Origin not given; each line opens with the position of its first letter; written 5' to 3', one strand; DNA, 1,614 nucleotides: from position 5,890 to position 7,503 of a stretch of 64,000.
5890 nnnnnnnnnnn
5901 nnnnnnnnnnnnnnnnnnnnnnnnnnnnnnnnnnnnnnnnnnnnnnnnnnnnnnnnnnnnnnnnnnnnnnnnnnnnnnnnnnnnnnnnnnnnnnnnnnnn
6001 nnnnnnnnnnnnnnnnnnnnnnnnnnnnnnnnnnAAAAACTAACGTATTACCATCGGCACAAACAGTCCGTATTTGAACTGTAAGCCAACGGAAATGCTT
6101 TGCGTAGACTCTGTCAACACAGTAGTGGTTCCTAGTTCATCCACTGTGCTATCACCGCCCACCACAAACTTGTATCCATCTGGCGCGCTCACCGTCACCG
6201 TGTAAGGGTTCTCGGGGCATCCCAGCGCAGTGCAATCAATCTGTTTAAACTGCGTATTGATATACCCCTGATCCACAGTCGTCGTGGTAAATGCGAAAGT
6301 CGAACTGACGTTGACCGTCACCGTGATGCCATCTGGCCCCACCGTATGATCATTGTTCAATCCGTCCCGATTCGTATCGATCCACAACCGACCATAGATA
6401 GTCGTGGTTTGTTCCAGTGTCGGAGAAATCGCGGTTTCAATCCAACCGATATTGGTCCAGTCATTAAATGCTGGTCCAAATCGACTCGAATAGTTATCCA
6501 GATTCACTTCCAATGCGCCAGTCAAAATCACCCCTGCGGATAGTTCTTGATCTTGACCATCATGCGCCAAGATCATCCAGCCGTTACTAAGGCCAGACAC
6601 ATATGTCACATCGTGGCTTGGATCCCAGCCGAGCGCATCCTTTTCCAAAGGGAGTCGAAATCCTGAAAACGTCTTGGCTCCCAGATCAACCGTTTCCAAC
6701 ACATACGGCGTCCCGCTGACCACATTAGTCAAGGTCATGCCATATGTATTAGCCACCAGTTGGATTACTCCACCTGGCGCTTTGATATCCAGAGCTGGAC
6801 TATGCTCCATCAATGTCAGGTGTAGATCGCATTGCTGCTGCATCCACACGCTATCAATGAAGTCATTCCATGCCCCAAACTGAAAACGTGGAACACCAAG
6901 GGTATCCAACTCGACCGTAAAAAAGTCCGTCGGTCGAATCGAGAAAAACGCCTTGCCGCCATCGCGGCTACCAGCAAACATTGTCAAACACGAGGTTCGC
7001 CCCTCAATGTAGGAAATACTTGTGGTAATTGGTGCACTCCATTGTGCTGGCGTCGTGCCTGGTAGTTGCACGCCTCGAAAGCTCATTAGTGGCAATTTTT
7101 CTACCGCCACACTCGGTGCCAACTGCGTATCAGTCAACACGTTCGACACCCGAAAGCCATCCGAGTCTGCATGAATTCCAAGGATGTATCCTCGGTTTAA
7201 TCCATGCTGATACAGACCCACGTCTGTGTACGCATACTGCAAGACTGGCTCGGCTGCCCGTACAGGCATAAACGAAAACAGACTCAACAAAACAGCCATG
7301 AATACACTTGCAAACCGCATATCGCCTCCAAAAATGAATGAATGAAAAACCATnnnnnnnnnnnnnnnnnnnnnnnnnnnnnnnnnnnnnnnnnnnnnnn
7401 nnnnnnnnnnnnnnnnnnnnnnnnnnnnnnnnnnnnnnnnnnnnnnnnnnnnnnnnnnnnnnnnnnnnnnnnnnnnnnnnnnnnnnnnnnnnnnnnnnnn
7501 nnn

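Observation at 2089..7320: Exopolysaccharide-type locus: secreted protein, processive GT2 synthase and a GT-C/GH8 fusion, co-directional with fusA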

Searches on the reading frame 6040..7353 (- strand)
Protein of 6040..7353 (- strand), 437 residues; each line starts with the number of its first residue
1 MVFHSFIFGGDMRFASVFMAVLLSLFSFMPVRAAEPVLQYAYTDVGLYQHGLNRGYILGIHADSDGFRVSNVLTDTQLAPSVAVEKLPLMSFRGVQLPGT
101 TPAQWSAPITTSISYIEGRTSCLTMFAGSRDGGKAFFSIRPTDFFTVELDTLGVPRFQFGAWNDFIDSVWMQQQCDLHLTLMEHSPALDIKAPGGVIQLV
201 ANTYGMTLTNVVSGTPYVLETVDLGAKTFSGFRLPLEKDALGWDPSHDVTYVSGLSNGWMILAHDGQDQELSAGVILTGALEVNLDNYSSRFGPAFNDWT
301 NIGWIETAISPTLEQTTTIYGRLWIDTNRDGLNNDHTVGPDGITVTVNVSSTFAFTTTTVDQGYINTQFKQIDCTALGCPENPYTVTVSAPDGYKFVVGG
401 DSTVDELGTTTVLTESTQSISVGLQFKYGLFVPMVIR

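Call 3: search_protein_families(library=pfam, proteins=[window:6040-7353:-], max_evalue=0.1)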
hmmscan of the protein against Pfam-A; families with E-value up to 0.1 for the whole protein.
window:6040-7353:- (437 aa): 1 family
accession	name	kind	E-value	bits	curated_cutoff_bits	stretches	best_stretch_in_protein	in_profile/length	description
PF17210.9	SdrD_B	-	6.1e-06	26.8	29.7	1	322-406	6-82/112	SdrD B-like domain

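Call 4: search_protein_families(library=ncbifam, proteins=[window:6040-7353:-], max_evalue=0.1)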
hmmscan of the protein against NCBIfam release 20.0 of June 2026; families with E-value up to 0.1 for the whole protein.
window:6040-7353:- (437 aa): 2 families
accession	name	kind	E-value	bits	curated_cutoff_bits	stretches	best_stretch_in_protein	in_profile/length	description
NF000535.3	MSCRAMM_SdrC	exception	0.046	11.7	1700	1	322-411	502-586/963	MSCRAMM family adhesin SdrC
NF012181.0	MSCRAMM_SdrD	exception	0.057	10.8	2500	1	323-411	799-882/1379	MSCRAMM family adhesin SdrD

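Call 57: find_homologous_proteins(query=window:6040-7320:-)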
Query window:6040-7320:- (426 aa): 1 proteins with E <= 0.001 among 7002 candidates.
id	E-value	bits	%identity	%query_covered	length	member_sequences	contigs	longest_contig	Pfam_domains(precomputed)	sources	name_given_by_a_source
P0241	5.5e-288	972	100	100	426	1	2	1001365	PF17210.10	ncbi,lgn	-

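Call 59: list_cluster_members(proteins=[P0241, P0121, P0016, P0048])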
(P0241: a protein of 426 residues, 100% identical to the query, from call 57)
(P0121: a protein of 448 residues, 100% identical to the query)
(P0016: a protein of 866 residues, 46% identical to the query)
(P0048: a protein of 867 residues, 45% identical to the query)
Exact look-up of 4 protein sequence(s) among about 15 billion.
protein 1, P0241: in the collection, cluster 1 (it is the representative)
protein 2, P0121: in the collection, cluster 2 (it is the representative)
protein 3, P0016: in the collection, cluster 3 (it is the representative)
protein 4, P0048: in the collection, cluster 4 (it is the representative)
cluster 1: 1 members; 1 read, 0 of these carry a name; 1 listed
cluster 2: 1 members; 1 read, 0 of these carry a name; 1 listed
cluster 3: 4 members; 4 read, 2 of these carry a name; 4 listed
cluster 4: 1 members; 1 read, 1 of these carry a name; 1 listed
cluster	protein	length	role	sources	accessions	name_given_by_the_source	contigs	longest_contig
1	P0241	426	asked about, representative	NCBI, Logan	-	-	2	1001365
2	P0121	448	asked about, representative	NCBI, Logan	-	-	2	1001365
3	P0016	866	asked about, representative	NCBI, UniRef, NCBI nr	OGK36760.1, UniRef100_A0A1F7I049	hypothetical protein A3F03_03640 [Candidatus Roizmanbacteria bacterium ... | Glycosyltransferase RgtA/B/C/D-like domain-containing protein n=2 Tax=Candidatus ... | MAG: hypothetical protein A3F03_03640 [Candidatus Roizmanbacteria bacterium ...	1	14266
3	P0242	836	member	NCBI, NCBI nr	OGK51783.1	hypothetical protein A2966_04020 [Candidatus Roizmanbacteria bacterium ... | MAG: hypothetical protein A2966_04020 [Candidatus Roizmanbacteria bacterium ...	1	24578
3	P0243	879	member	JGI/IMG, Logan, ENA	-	-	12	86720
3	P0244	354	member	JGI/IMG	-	-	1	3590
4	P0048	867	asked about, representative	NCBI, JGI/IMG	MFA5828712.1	MAG: glycosyl hydrolase family 8 [Candidatus Shapirobacteria bacterium] | endo-1,4-beta-D-glucanase Y/4-amino-4-deoxy-L-arabinose transferase-like ...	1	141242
